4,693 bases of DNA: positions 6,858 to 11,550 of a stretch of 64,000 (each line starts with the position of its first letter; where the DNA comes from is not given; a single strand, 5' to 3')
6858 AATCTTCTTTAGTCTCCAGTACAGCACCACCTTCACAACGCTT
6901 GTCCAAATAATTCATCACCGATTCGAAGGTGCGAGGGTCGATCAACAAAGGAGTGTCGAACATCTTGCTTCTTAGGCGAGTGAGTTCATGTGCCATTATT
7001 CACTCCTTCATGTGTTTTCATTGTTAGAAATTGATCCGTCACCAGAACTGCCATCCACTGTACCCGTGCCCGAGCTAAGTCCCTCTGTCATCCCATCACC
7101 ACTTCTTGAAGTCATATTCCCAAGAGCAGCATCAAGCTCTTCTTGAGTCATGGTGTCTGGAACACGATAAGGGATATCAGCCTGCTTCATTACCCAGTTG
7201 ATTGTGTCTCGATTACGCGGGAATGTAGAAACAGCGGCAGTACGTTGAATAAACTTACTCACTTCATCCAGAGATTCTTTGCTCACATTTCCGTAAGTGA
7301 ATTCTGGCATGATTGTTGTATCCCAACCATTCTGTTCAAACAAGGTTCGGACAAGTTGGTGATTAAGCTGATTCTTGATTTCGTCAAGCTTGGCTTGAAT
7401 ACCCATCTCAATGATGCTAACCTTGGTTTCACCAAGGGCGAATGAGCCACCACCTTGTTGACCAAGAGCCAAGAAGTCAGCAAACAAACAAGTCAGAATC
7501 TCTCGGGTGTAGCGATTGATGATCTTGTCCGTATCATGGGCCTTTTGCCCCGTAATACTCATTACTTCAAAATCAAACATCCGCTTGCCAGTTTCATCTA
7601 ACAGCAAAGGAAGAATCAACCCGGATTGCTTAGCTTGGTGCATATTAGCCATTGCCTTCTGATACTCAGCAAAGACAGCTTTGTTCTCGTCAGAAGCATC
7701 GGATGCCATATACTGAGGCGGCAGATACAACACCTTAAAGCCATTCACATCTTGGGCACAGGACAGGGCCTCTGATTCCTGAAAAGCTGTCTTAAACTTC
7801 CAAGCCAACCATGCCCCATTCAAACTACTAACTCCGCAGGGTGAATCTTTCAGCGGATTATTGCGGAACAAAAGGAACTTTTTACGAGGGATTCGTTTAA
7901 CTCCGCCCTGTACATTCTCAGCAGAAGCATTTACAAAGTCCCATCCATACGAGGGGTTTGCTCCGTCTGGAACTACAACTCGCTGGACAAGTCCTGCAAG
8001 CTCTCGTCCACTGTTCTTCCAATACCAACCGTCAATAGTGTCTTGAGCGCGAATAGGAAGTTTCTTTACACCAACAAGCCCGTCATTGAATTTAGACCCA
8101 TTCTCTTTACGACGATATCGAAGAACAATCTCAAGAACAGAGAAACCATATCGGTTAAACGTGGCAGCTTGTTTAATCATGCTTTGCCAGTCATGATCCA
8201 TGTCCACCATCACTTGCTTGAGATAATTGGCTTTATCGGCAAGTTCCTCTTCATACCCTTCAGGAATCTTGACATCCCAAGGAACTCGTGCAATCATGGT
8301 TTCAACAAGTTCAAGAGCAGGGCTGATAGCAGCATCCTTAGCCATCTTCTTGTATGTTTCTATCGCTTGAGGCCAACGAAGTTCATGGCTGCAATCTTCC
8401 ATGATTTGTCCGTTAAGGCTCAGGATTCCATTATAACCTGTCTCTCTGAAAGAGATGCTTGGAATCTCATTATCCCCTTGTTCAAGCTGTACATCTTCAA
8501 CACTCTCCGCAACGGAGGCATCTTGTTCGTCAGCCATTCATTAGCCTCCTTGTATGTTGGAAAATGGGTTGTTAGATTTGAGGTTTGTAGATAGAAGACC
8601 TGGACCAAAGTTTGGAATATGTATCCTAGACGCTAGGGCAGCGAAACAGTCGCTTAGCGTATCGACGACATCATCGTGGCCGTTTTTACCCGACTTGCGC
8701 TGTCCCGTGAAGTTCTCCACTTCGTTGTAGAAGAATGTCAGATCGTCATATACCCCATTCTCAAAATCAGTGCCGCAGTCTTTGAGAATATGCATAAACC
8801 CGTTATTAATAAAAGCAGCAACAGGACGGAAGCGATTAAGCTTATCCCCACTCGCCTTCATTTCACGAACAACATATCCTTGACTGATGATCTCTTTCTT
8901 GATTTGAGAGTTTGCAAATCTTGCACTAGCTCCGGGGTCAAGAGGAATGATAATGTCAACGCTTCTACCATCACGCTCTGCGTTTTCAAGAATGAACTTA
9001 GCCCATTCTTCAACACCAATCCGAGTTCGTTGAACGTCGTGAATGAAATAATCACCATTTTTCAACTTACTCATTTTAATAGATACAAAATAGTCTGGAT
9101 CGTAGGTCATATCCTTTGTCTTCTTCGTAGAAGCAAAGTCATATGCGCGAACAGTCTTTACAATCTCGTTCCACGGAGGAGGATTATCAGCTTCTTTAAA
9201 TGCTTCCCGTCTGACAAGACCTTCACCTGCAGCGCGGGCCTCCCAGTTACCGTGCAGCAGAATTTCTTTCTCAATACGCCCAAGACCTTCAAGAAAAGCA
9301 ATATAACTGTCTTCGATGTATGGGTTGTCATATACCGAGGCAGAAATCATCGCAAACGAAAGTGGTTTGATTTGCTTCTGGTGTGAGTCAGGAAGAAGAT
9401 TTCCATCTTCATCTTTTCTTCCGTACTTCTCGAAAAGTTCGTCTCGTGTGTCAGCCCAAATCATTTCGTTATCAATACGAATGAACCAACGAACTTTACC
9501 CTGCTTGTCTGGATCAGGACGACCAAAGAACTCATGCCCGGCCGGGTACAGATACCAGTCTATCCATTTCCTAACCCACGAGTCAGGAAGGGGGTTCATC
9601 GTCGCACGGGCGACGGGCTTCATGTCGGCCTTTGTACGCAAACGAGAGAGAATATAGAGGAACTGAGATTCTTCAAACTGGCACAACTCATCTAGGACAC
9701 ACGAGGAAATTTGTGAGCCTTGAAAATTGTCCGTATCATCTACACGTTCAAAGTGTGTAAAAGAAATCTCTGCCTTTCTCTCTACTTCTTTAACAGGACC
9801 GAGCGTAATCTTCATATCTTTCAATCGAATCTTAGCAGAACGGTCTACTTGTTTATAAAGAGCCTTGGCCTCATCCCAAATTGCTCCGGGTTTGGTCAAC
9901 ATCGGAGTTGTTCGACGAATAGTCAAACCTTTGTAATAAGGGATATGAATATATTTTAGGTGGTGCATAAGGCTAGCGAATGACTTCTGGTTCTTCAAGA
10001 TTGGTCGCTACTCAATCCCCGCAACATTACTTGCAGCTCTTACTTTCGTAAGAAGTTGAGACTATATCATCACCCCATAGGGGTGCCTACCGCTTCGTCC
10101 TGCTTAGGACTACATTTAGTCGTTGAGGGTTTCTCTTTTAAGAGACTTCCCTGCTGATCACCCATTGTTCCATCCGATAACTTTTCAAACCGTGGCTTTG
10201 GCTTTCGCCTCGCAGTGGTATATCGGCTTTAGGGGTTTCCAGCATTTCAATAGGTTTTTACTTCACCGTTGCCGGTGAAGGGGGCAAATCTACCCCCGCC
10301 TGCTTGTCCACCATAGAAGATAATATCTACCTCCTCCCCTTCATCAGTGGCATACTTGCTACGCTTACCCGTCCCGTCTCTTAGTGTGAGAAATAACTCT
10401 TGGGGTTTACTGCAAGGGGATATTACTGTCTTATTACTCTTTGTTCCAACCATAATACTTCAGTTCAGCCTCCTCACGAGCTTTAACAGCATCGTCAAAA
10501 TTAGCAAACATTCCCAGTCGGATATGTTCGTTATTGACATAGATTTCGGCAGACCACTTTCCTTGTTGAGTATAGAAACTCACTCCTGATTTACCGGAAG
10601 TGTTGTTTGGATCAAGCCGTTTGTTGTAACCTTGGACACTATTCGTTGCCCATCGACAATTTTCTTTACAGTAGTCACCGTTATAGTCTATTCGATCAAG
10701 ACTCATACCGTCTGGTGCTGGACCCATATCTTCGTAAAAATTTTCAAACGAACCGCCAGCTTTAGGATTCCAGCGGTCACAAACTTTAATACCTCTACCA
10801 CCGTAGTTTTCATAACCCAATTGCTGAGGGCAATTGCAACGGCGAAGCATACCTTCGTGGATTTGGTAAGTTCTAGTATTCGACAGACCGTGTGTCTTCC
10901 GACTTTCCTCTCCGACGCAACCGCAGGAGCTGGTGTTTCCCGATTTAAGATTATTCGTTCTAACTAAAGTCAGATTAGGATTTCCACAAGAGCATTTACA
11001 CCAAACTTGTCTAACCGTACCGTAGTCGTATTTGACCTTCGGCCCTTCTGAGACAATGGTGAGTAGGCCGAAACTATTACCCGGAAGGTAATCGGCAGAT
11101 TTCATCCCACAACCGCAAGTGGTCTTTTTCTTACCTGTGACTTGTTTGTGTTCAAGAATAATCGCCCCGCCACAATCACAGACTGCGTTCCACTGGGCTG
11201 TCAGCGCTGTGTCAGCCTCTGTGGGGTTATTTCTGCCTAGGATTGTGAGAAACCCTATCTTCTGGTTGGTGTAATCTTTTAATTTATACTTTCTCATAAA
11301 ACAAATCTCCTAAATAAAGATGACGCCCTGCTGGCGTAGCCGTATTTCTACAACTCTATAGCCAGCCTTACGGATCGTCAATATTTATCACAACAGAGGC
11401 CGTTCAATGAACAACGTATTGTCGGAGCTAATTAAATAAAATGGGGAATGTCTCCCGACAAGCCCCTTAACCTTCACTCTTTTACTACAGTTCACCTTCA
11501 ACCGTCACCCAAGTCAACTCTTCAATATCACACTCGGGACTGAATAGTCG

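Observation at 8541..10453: The large terminase is split inside its Walker A (P-loop) codons by an ORF-less 305-nt group I intron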

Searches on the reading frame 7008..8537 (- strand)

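Call 6: search_protein_families(library=pfam, proteins=[window:7008-8537:-], max_evalue=0.01)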
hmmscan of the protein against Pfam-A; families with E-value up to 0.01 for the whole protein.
window:7008-8537:- (509 aa): 1 family
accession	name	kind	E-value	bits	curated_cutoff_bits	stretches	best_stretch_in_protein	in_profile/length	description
PF06074.18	Portal_Mu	-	1.8e-22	80.6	23.9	1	60-435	2-320/336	Portal protein of Mu bacteriophage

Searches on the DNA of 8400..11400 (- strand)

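Call 7: search_dna_similar(query=window:8400-11400:-, collection=phages, mode=near, max_rows=30)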
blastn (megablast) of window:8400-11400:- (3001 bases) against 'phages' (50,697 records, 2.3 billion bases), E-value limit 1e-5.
Records with a match: 2; places in all: 2; records where one place covers at least 80% of the query: 0.
Best place of each record, by identity: 80-90% 2.
By first word of the organism name: Pseudomonas 2.
By host as written in the record: Pseudomonas aeruginosa ATCC 27853 2.
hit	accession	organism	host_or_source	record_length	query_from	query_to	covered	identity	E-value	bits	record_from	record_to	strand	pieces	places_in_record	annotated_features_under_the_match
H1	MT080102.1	Pseudomonas phage PAP02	Pseudomonas aeruginosa ATCC 27853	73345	1144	1219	3%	87.2%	8e-14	86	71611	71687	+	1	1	none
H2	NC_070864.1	Pseudomonas phage PAP02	Pseudomonas aeruginosa ATCC 27853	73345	1144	1219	3%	87.2%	8e-14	86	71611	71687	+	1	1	none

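Call 8: search_dna_similar(query=window:9960-10320:-, collection=phages, mode=distant, max_rows=40, max_evalue=0.001)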
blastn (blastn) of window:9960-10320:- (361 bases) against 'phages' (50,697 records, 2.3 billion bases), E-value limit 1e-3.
Records with a match: 73; places in all: 80; records where one place covers at least 80% of the query: 0.
Best place of each record, by identity: 90-95% 28; 80-90% 23; 60-80% 22.
By first word of the organism name: Pseudomonas 46; Vibrio 11; Staphylococcus 6; Escherichia 4; Acinetobacter 4; Alicyclobacillus 1; Caudoviricetes 1.
By host as written in the record: Pseudomonas aeruginosa 22; - 13; Pseudomonas aeruginosa PAO1 8; Staphylococcus aureus 3; Pseudomonas aeruginosa ATCC27853 2; Pseudomonas aeruginosa ATCC 27853 2; Escherichia coli 2; Escherichia coli K-12 MG1655 2; and 16 more.
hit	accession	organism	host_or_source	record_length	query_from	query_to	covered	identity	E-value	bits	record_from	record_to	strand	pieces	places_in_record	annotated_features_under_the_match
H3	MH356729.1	Pseudomonas phage LP14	Pseudomonas aeruginosa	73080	74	262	52%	69.5%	5e-12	78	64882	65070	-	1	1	none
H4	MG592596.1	Vibrio phage 1.232.O._10N.261.51.E11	Vibrio tasmaniensis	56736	72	261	53%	68.7%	1e-6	59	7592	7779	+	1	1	none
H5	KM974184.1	Pseudomonas phage YH6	Pseudomonas aeruginosa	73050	74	262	52%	69.0%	6e-11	73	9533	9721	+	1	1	none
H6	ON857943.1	Pseudomonas phage vB_PaeP_FBPa1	Pseudomonas sp.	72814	74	262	52%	69.0%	6e-11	73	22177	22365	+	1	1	none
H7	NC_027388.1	Pseudomonas phage YH6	Pseudomonas aeruginosa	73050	74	262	52%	69.0%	6e-11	73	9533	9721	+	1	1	none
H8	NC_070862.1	Pseudomonas phage VB_PaeP_VL1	Pseudomonas aeruginosa ATCC27853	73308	74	262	52%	69.0%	6e-11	73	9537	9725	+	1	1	none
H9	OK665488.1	Pseudomonas phage VB_PaeP_VL1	Pseudomonas aeruginosa ATCC27853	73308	74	262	52%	69.0%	6e-11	73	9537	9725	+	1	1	none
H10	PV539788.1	Pseudomonas phage phPLST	Pseudomonas aeruginosa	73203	74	262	52%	69.0%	6e-11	73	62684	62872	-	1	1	hypothetical protein (x2) | endonuclease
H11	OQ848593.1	Pseudomonas phage Pa_WF01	Pseudomonas aeruginosa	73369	74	262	52%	69.0%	6e-11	73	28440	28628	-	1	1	Intron_gpI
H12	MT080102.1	Pseudomonas phage PAP02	Pseudomonas aeruginosa ATCC 27853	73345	26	139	32%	79.5%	8e-16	91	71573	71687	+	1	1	RNA polymerase large subunit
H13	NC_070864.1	Pseudomonas phage PAP02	Pseudomonas aeruginosa ATCC 27853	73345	26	139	32%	79.5%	8e-16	91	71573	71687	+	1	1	RNA polymerase large subunit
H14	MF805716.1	Pseudomonas phage SL2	Pseudomonas aeruginosa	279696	98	303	27%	86.9%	1e-7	123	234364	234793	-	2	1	none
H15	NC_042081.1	Pseudomonas phage SL2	Pseudomonas aeruginosa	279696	98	303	27%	86.9%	1e-7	123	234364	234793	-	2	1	none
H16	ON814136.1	Staphylococcus phage vB_SauM-V1SA22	Staphylococcus aureus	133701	163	264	28%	76.9%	7e-10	70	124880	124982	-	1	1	hypothetical protein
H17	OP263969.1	Staphylococcus phage Koomba-kaat_1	Staphylococcus aureus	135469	163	264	28%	76.9%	7e-10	70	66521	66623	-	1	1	none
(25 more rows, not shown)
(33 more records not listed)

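Call 44: search_rna_families(sources=[L030, L031, L032, L033, L034, L035, L036, L019, L117, L115, L111], threshold=gathering)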
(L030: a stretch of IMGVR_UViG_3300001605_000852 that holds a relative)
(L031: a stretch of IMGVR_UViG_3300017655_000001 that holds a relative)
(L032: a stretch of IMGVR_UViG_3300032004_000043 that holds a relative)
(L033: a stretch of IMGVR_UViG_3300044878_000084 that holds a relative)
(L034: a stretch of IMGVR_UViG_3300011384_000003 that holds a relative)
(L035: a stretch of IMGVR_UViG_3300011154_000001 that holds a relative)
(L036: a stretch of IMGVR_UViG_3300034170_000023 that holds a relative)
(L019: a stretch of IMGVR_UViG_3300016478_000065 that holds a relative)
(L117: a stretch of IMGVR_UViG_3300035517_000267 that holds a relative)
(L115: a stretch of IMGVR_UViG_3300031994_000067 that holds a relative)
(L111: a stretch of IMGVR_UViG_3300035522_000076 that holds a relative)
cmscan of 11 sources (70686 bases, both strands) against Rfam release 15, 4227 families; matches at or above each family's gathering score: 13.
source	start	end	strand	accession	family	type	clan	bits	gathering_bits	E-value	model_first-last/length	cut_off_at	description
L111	171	420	-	RF00028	Intron_gpI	Intron;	-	117.1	50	8.8e-30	1-253/253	no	Group I catalytic intron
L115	2491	2701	-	RF00028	Intron_gpI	Intron;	-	101.2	50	4.9e-25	1-253/253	no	Group I catalytic intron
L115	3966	4217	-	RF00028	Intron_gpI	Intron;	-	100.2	50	1e-24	1-253/253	no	Group I catalytic intron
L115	2175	2428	-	RF00028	Intron_gpI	Intron;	-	96.4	50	1.4e-23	1-253/253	no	Group I catalytic intron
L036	3847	4129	+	RF00028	Intron_gpI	Intron;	-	93.1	50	1.4e-22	1-253/253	no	Group I catalytic intron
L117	3979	4288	+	RF00028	Intron_gpI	Intron;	-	90.6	50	7.8e-22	1-253/253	no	Group I catalytic intron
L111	2164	2494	-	RF00028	Intron_gpI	Intron;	-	79.7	50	1.4e-18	1-253/253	no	Group I catalytic intron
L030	4466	4697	+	RF00028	Intron_gpI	Intron;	-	76.4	50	1.4e-17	1-253/253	no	Group I catalytic intron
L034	3902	4127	+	RF00028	Intron_gpI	Intron;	-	75.3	50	2.9e-17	1-253/253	no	Group I catalytic intron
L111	2587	2908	-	RF00028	Intron_gpI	Intron;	-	73.1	50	1.4e-16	1-253/253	no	Group I catalytic intron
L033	3901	4133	+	RF00028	Intron_gpI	Intron;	-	67.8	50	5.3e-15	1-253/253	no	Group I catalytic intron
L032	3863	4144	+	RF00028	Intron_gpI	Intron;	-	59.6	50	1.5e-12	1-253/253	no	Group I catalytic intron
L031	306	377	+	RF00005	tRNA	Gene; tRNA;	CL00001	40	29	6.4e-05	1-71/71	no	tRNA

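Call 70: search_rna_families(sources=[L123, L124, L125], threshold=gathering)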
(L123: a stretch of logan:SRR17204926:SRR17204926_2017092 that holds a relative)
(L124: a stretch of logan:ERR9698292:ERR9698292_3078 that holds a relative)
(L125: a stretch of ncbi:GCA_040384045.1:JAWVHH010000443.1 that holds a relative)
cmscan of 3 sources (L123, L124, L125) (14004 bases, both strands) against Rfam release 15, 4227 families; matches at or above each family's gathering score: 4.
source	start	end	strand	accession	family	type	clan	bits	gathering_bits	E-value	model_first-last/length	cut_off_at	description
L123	1906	2171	+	RF00028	Intron_gpI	Intron;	-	94.2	50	1.3e-23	1-253/253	no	Group I catalytic intron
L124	4497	4708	+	RF00028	Intron_gpI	Intron;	-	87.5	50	1.3e-21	1-253/253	no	Group I catalytic intron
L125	3974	4215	+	RF00028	Intron_gpI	Intron;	-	79.1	50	4.3e-19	1-253/253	no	Group I catalytic intron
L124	3956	4180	+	RF00028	Intron_gpI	Intron;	-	53.4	50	2.1e-11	1-253/253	no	Group I catalytic intron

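Call 79: search_rna_families(sources=[L030, L031, L035], threshold=evalue, max_evalue=0.01)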
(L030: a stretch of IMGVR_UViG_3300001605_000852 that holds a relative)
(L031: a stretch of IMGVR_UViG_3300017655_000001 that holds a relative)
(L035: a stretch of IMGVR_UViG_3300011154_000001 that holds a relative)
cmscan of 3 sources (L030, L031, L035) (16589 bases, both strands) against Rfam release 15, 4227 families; matches with E-value up to 0.01: 4.
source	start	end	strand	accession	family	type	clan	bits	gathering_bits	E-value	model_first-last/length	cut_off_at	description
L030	4466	4697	+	RF00028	Intron_gpI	Intron;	-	76.4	50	3.3e-18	1-253/253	no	Group I catalytic intron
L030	1381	1454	+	RF00005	tRNA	Gene; tRNA;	CL00001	40.4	29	1.1e-05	1-71/71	no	tRNA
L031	306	377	+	RF00005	tRNA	Gene; tRNA;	CL00001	40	29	1.5e-05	1-71/71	no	tRNA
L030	3919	4151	+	RF00028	Intron_gpI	Intron;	-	39.9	50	2.8e-07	1-253/253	no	Group I catalytic intron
